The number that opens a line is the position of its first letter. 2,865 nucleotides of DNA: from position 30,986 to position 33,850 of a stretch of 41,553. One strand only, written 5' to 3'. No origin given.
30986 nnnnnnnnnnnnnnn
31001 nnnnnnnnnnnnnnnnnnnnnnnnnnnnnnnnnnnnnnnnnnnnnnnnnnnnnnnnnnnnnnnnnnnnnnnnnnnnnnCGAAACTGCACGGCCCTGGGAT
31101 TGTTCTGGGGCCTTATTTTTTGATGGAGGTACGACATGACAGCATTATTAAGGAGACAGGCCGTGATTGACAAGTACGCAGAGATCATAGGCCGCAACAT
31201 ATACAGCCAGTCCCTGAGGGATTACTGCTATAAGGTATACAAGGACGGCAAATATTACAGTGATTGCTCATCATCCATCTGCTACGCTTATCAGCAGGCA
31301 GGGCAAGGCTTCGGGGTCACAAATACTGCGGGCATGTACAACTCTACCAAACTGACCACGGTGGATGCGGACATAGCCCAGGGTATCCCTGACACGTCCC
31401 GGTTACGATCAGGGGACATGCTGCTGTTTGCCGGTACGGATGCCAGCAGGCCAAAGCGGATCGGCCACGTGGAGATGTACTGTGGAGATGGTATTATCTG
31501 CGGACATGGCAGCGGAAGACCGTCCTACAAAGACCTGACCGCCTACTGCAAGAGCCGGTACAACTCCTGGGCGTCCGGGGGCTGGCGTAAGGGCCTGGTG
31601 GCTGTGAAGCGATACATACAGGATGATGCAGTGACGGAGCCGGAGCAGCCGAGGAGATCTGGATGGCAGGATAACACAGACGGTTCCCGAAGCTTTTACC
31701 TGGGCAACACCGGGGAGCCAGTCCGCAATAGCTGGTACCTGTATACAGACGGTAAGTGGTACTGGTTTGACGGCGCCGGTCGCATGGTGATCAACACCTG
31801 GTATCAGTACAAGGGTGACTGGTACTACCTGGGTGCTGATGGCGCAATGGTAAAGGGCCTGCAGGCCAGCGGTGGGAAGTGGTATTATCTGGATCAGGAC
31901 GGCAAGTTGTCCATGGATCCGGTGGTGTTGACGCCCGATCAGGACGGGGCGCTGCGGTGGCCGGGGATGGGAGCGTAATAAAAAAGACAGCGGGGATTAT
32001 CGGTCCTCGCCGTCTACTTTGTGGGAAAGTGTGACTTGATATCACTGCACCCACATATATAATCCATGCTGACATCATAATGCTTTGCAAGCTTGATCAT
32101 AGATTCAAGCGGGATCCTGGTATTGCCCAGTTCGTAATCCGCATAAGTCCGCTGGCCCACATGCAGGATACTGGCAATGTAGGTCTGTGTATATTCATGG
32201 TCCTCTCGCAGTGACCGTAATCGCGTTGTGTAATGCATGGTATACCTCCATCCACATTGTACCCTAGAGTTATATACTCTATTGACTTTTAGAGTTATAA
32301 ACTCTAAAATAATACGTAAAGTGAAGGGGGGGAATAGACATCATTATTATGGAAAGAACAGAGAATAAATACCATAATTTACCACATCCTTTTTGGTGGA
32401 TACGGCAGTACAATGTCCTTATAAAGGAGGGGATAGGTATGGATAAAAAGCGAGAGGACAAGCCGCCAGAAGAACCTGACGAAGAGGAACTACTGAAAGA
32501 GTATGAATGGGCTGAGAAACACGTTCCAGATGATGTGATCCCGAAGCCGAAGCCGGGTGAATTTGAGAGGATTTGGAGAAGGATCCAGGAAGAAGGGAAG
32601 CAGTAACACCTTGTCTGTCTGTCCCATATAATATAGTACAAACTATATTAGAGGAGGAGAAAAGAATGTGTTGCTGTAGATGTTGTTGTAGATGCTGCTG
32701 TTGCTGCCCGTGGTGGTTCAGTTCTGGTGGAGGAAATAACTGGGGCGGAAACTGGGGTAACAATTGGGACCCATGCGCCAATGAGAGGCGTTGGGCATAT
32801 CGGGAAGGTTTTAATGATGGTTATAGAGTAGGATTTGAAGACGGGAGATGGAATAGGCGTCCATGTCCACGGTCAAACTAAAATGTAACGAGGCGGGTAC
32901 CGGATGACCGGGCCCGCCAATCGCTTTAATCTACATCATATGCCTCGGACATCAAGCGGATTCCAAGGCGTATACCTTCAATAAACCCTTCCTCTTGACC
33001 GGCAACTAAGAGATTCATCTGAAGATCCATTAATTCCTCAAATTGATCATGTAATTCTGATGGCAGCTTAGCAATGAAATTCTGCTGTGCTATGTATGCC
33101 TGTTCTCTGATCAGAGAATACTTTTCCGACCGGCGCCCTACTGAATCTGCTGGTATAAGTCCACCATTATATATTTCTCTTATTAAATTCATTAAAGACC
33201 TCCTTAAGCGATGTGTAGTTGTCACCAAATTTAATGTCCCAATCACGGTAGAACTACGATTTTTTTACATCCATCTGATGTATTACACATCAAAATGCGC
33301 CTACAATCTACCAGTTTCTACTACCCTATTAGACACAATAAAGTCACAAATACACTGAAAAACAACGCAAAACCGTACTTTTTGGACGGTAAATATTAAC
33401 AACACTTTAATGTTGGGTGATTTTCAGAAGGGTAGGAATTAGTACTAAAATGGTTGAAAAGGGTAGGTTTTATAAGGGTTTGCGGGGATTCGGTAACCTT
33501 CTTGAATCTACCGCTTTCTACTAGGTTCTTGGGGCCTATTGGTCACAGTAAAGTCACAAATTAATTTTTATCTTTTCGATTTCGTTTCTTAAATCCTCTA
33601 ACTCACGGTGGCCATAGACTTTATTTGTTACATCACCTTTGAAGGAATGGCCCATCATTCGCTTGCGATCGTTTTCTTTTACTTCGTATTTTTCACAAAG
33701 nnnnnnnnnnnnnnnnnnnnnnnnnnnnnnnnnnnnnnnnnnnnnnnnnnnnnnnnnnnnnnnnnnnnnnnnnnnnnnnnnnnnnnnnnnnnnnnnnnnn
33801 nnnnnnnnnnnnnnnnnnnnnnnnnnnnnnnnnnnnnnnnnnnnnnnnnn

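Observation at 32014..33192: Cargo cassette between lysin and integrase: autoregulated XRE regulator with twin perfect palindromes controlling an acidic protein and a 71-aa poly-Cys/GNW-repeat peptide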

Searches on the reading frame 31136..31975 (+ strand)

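Call 7: search_protein_families(library=pfam, proteins=[window:31136-31975:+], max_evalue=1)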
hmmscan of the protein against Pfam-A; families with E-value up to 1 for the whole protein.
window:31136-31975:+ (280 aa): 6 families
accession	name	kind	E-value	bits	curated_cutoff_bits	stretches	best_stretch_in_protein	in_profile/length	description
PF19127.6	Choline_bind_3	-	5.8e-11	42.6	27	2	222-255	4-38/47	Choline-binding repeat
PF01473.26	Choline_bind_1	-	1.6e-07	31.7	20.5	2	220-238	1-19/19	Putative cell wall binding repeat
PF00877.26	NLPC_P60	-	0.00011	22.6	23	1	41-135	13-92/105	NlpC/P60 family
PF19085.6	Choline_bind_2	-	0.00028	21.5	27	2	226-257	8-37/38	Choline-binding repeat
PF05382.19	Amidase_5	-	0.035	14.5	21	1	35-119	22-101/142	Bacteriophage peptidoglycan hydrolase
PF21540.3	Choline_bind_4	-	0.56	10.7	27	1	240-258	3-20/21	Choline-binding repeat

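Call 8: search_protein_families(library=phrogs, proteins=[window:31136-31975:+], max_evalue=1)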
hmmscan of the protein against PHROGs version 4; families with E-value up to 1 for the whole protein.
window:31136-31975:+ (280 aa): 15 families
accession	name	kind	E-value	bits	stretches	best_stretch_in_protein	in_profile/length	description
phrog_38078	-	unknown function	1.9e-21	77.7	1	127-259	252-383/423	-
phrog_7854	-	lysis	1.6e-20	74.9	1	171-262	87-175/304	endolysin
phrog_7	-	lysis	3.6e-12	46.2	1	211-278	803-871/873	endolysin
phrog_31359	-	unknown function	7.6e-12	46.3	1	169-262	47-134/260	-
phrog_6745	-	lysis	1.1e-11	45.2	1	174-264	290-379/396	endolysin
phrog_329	-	tail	6.2e-08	32.3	1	27-195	545-695/949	minor tail protein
phrog_1015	-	tail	3e-07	30.5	1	37-142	680-785/795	tail protein with lysin activity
phrog_1110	-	lysis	1.7e-05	25.4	1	188-255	192-257/301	endolysin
phrog_37818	-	unknown function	8.4e-05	23.3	1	192-261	50-116/287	-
phrog_998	-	lysis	0.00047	21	1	35-253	25-243/246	endolysin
phrog_35892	-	unknown function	0.0025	16.5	2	165-239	1115-1181/1181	-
phrog_2552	-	unknown function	0.033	15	1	82-133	55-104/142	-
phrog_28106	-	unknown function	0.069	13.5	1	214-260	75-118/290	-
phrog_400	-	tail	0.11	12.3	1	32-120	547-620/654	tail protein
phrog_27548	-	unknown function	0.43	9.9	1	187-238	571-621/633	-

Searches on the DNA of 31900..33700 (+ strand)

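Call 13: search_dna_similar(query=window:31900-33600:+, collection=phages, mode=distant)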
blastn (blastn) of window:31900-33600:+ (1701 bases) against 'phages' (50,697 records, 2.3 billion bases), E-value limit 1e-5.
No match.

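Call 77: search_rna_families(source=window, start=31900, end=33700, threshold=evalue, max_evalue=1)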
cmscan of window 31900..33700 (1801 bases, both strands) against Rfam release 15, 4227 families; matches with E-value up to 1: 1.
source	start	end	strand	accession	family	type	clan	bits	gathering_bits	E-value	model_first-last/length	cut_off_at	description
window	32611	32670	+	RF03520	mir-3059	Gene; miRNA;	-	30.7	88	0.0014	1-59/59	no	mir-3059 microRNA precursor family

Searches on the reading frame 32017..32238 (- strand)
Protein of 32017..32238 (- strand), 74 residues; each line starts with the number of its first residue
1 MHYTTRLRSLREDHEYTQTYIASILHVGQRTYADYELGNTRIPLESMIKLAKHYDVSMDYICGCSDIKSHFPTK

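Call 7: search_protein_families(library=pfam, proteins=[window:32017-32238:-], max_evalue=1)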
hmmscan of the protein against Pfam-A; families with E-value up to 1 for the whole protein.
window:32017-32238:- (74 aa): 5 families
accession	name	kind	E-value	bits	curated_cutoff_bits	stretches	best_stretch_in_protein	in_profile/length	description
PF01381.28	HTH_3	-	5.4e-12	46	23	1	7-61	1-55/55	Helix-turn-helix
PF12844.13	HTH_19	-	5.2e-07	29.9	30.2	1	6-60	3-57/64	Helix-turn-helix domain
PF13560.12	HTH_31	-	2.2e-06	28.3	27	1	5-57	4-57/64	Helix-turn-helix domain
PF15731.11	MqsA_antitoxin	-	0.011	16.3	30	1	5-53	72-119/131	Antitoxin component of bacterial toxin-antitoxin system, MqsA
PF07022.19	Phage_CI_repr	-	0.14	12.9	22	1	23-62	20-58/65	Bacteriophage CI repressor helix-turn-helix domain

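Call 8: search_protein_families(library=phrogs, proteins=[window:32017-32238:-], max_evalue=1)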
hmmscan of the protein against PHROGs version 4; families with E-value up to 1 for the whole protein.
window:32017-32238:- (74 aa): 26 families (the best 25 are shown)
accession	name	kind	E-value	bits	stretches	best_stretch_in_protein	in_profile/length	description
phrog_8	-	transcription regulation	1.7e-12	48.4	1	6-68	80-142/346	transcriptional regulator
phrog_3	-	transcription regulation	3.8e-08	34.5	1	5-63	91-147/430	transcriptional repressor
phrog_2967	-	transcription regulation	6.7e-06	26.8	1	4-63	12-71/225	transcriptional regulator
phrog_4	-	transcription regulation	2e-05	24.8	1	5-61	139-191/400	transcriptional repressor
phrog_2328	-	transcription regulation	4.1e-05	24.4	1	4-59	17-72/128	transcriptional repressor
phrog_2439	-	transcription regulation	0.0001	22.3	1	2-60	7-65/367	transcriptional regulator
phrog_147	-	transcription regulation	0.00012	23.4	1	1-53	3-56/100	transcriptional regulator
phrog_5823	-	transcription regulation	0.00017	21.9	1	2-66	6-71/404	transcriptional regulator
phrog_1994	-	DNA, RNA and nucleotide metabolism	0.00019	22.4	1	6-66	3-63/170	DNA binding protein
phrog_7396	-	unknown function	0.00052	20.7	1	9-66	22-82/227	-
phrog_6499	-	transcription regulation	0.0012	19.2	1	12-55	22-65/157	transcriptional regulator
phrog_1124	-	transcription regulation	0.0019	18.8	1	7-55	13-60/177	transcriptional regulator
phrog_34939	-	unknown function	0.0048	17.6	1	5-67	12-75/280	-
phrog_7241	-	transcription regulation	0.0051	17.9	1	6-59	65-118/122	transcriptional regulator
phrog_7950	-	transcription regulation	0.0052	17.8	1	5-36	10-41/68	transcriptional repressor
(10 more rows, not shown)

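Call 26: search_protein_families(library=ncbifam, proteins=[window:32017-32238:-], max_evalue=1)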
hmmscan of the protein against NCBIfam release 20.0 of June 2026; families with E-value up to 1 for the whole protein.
window:32017-32238:- (74 aa): 11 families
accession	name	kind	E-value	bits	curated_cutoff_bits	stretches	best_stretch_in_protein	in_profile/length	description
NF041951.1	phage_RstR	subfamily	2.4e-11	43.9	80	1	1-69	1-69/108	RstR family transcriptional repressor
NF003162.0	PRK04140.1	equivalog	1.2e-05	24.5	263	1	6-57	130-181/317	transcriptional regulator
NF047948.1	male_kill_WMK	equivalog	1.5e-05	24.6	300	1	5-59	165-219/300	WO male-killing family protein Wmk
NF052239.1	antitox_spr1629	equivalog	0.00011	21.5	335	1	1-62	1-62/377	spr1629 family repressor/antitoxin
TIGR03070.1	couple_hipB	subfamily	0.00033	20.5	71.65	1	7-51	7-51/58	type II toxin-antitoxin system Y4mF family antitoxin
TIGR03830.1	CxxCG_CxxCG_HTH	subfamily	0.00053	19.8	61.8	1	6-53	69-118/127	type II TA system antitoxin MqsA family protein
NF041575.1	antitoxPezA_Strep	equivalog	0.00063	19.8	290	1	6-64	5-63/158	type II toxin-antitoxin system antitoxin PezA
NF007271.0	PRK09726.1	equivalog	0.00098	19.1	79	1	6-63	16-72/88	type II toxin-antitoxin system antitoxin HipB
NF040522.1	VC1465_fam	subfamily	0.0042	17.1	70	1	8-52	2-45/111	VC1465 family Xer recombination activation factor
NF058600.1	TransRegSco1979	equivalog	0.019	14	350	1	4-58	10-64/280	Sco1979 family transcriptional regulator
NF006015.0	PRK08154.1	subfamily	0.098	11.8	204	1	4-66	32-94/314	anaerobic benzoate catabolism transcriptional regulator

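Call 50: search_protein_families(library=padloc, proteins=[window:32017-32238:-], max_evalue=0.1)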
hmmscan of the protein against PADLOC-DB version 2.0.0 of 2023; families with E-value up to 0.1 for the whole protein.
window:32017-32238:- (74 aa): 8 families
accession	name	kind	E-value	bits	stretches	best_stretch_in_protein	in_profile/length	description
PDLC03947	RmrA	-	2.3e-05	21.4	1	4-61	13-70/383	-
PDLC02926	HTH_VI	-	2.5e-05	22.5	1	5-65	4-64/92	-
PDLC03945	RmrA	-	8.8e-05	19.8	1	1-62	1-62/394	-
PDLC03954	RmrA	-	0.0015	15.6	1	4-64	12-72/380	-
PDLC03949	RmrA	-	0.0021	15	1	4-62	4-62/363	-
PDLC03951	RmrA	-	0.0028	14.7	1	5-62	11-68/400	-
PDLC04142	capH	-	0.004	16.2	1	5-62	9-66/103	capH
PDLC03952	RmrA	-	0.037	10.9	1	5-60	25-80/395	-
